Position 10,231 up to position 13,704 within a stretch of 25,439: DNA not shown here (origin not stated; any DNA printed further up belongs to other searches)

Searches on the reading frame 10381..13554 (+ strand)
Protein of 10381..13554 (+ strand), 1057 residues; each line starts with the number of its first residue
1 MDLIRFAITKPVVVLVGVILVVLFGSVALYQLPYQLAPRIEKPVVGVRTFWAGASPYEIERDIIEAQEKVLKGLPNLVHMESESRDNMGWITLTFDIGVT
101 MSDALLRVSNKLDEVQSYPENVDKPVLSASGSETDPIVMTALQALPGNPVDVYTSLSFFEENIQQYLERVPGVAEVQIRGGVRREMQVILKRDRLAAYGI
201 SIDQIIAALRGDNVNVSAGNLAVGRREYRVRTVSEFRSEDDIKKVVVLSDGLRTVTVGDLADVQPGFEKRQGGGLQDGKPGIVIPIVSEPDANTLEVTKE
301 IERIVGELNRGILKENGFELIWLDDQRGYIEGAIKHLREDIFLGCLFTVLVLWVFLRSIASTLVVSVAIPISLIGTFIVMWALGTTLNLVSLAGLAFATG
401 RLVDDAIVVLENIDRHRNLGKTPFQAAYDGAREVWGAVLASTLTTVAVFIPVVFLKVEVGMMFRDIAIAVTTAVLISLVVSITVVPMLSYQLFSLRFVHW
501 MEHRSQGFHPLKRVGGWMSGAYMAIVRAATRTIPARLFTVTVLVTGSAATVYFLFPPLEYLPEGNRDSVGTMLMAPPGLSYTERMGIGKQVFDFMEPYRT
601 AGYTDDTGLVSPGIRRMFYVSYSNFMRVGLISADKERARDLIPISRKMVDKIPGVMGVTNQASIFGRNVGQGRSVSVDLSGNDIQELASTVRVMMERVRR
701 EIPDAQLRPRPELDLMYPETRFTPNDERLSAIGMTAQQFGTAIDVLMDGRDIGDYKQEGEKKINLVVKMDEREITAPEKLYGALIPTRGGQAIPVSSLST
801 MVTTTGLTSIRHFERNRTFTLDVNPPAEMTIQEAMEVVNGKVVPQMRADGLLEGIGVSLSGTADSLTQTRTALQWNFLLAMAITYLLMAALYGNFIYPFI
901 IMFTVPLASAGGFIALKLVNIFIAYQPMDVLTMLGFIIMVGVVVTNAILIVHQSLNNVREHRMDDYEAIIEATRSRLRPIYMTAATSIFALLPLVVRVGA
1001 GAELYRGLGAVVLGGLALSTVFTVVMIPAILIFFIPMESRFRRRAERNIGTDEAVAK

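Call 89: search_protein_families(library=pfam, proteins=[window:10381-13554:+], max_evalue=0.00001)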
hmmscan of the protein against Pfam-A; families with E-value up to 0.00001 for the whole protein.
window:10381-13554:+ (1057 aa): 2 families
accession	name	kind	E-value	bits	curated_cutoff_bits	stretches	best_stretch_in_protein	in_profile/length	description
PF00873.25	ACR_tran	-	1.7e-200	668.7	28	1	4-1033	2-1019/1021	AcrB/AcrD/AcrF family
PF03176.21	MMPL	-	2.6e-09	36.9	20.5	1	847-1034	118-302/333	MMPL family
